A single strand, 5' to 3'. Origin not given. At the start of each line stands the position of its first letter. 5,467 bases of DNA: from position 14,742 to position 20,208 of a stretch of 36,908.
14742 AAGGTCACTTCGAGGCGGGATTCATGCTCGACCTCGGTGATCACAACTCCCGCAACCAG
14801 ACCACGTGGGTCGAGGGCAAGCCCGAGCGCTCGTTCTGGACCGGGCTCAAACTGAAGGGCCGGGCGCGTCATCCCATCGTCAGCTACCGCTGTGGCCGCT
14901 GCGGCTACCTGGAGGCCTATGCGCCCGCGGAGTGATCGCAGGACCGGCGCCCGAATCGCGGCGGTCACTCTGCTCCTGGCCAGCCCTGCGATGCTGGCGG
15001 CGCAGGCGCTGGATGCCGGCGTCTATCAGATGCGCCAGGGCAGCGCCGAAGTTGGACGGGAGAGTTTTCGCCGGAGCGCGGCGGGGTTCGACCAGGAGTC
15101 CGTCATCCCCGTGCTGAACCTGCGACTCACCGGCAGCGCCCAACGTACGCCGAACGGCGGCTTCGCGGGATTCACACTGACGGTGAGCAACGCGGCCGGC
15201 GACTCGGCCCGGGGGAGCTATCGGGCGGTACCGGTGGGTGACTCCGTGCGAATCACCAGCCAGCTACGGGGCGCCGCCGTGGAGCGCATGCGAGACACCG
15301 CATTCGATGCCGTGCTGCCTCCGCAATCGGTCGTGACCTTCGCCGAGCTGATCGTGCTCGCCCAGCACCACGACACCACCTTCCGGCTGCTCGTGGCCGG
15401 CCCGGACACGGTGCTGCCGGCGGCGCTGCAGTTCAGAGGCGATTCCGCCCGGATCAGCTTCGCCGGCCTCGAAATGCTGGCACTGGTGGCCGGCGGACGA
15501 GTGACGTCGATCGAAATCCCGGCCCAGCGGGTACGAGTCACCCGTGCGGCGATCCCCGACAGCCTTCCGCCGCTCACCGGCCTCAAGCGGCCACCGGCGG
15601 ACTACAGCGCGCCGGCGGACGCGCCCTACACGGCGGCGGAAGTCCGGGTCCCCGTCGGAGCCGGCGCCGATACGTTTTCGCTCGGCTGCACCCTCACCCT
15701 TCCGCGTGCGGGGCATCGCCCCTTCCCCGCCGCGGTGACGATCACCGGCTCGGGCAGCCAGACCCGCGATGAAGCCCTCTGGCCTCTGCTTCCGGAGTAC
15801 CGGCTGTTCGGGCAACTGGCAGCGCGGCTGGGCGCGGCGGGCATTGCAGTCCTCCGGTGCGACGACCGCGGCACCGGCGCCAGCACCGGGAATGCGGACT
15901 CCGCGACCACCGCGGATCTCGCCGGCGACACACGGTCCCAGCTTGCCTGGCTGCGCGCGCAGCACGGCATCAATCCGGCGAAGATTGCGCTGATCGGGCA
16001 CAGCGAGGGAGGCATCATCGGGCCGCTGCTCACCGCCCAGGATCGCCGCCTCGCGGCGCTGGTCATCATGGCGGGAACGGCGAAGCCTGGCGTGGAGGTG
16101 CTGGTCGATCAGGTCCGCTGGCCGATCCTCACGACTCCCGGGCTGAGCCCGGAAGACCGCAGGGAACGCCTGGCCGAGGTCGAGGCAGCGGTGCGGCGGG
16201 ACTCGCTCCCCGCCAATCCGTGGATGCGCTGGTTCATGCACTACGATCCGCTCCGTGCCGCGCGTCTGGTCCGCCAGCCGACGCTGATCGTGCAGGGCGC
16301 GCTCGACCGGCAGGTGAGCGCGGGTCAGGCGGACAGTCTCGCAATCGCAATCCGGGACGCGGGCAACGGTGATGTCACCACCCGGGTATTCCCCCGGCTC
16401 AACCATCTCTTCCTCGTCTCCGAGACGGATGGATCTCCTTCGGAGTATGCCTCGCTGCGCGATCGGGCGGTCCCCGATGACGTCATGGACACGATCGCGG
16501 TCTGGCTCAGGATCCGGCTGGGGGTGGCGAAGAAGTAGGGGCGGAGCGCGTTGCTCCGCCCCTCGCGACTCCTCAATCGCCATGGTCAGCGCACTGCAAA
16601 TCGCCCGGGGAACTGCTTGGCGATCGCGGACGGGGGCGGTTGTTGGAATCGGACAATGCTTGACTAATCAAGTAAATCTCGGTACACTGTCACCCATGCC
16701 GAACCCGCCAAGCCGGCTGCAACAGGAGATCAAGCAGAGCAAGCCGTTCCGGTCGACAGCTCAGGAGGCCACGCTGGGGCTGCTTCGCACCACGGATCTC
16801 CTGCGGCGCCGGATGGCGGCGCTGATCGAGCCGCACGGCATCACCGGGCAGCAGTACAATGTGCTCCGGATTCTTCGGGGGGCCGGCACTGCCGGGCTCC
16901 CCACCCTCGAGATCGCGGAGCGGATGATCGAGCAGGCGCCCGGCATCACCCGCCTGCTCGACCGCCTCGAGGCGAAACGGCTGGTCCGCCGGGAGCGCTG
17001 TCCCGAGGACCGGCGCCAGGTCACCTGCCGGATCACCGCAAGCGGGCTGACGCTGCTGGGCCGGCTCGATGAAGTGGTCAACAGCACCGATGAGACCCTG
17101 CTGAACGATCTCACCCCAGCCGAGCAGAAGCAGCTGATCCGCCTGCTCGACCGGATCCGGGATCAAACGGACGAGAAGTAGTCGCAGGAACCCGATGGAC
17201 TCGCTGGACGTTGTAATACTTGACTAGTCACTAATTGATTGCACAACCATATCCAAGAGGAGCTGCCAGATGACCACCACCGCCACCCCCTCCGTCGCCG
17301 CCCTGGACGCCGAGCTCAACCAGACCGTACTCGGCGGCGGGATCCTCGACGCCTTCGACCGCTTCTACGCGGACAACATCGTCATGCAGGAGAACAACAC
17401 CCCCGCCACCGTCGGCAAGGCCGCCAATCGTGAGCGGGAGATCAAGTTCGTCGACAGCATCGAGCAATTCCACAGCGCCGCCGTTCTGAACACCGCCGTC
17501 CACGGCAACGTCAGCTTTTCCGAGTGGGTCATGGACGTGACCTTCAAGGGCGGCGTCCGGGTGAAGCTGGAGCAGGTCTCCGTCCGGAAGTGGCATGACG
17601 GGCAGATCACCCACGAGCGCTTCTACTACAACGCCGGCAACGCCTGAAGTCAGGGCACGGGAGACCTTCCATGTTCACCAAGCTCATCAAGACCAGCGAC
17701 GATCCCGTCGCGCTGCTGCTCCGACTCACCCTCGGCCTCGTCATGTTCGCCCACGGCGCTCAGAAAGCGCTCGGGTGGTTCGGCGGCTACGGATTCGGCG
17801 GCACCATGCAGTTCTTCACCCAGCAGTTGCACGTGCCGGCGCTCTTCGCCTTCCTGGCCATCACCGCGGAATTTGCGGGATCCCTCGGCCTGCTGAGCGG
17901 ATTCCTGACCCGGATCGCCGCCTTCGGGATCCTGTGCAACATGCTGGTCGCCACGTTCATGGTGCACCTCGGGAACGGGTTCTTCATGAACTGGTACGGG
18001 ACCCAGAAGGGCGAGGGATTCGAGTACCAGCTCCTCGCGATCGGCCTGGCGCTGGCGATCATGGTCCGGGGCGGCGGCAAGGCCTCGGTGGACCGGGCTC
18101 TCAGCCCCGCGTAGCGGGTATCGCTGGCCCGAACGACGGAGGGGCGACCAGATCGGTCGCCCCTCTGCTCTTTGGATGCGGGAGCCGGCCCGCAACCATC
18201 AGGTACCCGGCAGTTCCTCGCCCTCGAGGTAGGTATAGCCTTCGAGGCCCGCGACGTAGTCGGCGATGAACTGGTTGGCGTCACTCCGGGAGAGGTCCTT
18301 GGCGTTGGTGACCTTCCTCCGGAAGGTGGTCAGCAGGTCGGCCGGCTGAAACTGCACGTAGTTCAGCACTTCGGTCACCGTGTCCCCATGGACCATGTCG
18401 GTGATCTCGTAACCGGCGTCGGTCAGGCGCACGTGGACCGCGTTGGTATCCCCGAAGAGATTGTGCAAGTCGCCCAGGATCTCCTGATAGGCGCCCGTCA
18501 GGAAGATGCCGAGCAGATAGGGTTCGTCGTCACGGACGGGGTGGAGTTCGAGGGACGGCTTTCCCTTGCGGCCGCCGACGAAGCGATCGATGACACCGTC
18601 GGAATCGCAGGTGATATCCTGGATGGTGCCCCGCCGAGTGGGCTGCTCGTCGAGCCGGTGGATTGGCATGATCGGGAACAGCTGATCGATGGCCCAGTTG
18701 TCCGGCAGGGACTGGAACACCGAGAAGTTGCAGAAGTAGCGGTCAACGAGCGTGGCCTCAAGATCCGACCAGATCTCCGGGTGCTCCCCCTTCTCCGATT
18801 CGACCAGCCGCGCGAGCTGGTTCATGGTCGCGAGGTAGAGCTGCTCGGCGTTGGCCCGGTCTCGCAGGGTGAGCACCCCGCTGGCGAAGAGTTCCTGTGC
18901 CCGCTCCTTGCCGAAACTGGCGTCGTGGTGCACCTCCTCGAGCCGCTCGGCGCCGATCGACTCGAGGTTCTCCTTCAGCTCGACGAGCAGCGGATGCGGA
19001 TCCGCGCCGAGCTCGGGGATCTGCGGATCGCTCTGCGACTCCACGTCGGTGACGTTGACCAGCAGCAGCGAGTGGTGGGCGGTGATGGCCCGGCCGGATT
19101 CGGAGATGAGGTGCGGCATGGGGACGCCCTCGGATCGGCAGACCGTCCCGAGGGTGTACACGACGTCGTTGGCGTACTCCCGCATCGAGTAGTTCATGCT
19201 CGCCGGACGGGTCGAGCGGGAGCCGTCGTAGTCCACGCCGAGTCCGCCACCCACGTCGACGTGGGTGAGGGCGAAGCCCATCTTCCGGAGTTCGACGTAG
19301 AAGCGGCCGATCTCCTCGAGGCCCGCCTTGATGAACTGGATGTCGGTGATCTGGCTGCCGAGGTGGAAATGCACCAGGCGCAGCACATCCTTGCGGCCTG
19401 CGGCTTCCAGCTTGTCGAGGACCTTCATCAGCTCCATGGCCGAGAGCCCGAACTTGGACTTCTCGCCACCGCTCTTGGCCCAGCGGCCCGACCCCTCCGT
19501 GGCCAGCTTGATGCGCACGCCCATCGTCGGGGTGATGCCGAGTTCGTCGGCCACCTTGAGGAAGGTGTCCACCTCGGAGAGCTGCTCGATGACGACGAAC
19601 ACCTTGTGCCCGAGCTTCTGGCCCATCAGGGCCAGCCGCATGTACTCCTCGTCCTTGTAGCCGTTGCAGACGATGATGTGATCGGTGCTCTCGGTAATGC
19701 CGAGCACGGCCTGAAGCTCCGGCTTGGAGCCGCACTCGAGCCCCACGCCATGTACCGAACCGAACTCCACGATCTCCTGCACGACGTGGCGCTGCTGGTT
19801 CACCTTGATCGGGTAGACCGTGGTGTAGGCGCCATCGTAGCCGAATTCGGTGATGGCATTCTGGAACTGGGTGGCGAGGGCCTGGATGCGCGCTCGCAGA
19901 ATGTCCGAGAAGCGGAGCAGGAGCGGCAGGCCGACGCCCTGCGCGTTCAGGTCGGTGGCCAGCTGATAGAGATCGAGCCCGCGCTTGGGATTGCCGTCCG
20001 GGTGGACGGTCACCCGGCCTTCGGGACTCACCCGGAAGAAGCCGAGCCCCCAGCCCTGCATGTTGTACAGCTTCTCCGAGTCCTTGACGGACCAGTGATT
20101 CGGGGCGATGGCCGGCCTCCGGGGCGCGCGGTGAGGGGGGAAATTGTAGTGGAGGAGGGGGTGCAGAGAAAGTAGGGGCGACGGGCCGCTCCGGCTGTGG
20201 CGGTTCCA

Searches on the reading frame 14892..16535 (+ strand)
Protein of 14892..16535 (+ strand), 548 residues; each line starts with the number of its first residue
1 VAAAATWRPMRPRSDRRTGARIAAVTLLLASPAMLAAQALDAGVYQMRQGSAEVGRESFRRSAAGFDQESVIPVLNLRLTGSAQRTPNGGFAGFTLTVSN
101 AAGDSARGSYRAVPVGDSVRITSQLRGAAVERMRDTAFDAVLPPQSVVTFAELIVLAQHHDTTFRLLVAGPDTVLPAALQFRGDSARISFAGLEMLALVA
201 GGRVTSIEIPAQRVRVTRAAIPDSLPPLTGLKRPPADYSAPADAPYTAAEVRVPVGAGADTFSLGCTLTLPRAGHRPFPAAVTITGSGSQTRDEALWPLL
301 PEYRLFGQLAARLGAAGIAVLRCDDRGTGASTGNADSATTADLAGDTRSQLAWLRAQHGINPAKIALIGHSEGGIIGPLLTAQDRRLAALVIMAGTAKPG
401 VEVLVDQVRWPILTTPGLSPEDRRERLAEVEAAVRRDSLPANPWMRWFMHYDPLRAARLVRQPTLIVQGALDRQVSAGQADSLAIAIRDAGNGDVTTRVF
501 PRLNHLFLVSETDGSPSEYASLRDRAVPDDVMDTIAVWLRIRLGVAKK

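Call 56: search_protein_families(library=pfam, proteins=[window:14892-16535:+], max_evalue=0.0001)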
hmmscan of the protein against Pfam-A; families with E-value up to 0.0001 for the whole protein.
window:14892-16535:+ (548 aa): 5 families
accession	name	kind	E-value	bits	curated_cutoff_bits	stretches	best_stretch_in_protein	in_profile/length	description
PF12146.15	Hydrolase_4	-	2.4e-14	53.6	27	1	304-508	18-235/239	Serine aminopeptidase, S33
PF02129.25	Peptidase_S15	-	3.2e-10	40.6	23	1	262-397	3-130/262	X-Pro dipeptidyl-peptidase (S15 family)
PF12697.13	Abhydrolase_6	-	4.5e-08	34.4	26.3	1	304-510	15-209/217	Alpha/beta hydrolase family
PF00326.27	Peptidase_S9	-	5.7e-07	29.7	22.6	1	316-510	13-192/213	Prolyl oligopeptidase family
PF00561.26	Abhydrolase_1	-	8.8e-05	22.7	25.8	0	315-395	25-102/245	alpha/beta hydrolase fold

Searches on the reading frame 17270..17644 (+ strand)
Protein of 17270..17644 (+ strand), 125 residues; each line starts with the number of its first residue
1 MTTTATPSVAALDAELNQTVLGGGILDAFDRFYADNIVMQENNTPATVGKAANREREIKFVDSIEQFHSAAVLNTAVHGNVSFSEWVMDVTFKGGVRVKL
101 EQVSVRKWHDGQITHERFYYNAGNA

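Call 77: search_protein_families(library=pfam, proteins=[window:17270-17644:+], max_evalue=0.0001)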
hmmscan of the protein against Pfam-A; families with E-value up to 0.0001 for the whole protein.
window:17270-17644:+ (125 aa): 3 families
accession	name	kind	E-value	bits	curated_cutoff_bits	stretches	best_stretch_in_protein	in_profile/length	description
PF20409.4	SnoaL_5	-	1.1e-13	52.1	24.1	1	30-120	24-118/118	SnoaL-like domain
PF12680.13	SnoaL_2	-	6.5e-07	30.3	27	1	21-115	8-101/102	SnoaL-like domain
PF07366.18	SnoaL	-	9.4e-05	22.7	28.4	0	18-121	8-118/126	SnoaL-like polyketide cyclase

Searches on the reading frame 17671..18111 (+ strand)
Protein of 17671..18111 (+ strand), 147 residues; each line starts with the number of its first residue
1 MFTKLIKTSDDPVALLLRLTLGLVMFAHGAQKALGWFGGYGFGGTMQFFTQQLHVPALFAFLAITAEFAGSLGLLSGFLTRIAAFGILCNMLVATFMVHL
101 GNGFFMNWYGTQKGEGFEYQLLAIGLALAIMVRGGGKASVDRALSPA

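Call 77: search_protein_families(library=pfam, proteins=[window:17671-18111:+], max_evalue=0.0001)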
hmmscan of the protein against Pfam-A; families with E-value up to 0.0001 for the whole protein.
window:17671-18111:+ (147 aa): 1 family
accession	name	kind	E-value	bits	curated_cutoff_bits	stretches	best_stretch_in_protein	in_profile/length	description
PF07681.17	DoxX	-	5e-21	75.6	23.6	1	14-99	2-84/85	DoxX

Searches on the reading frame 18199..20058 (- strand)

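Call 56: search_protein_families(library=pfam, proteins=[window:18199-20058:-], max_evalue=0.0001)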
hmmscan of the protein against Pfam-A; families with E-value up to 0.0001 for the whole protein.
window:18199-20058:- (619 aa): 3 families
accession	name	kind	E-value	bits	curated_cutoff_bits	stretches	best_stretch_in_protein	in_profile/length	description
PF02784.22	Orn_Arg_deC_N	-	5.6e-47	160.6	23.4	1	62-327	5-247/247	Pyridoxal-dependent decarboxylase, pyridoxal binding domain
PF17810.6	Arg_decarb_HB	-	4.7e-21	75.3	23.3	1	353-434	3-84/84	Arginine decarboxylase helical bundle domain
PF17944.6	Arg_decarbox_C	-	7.4e-17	62.1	23.3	1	561-611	1-51/51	Arginine decarboxylase C-terminal helical extension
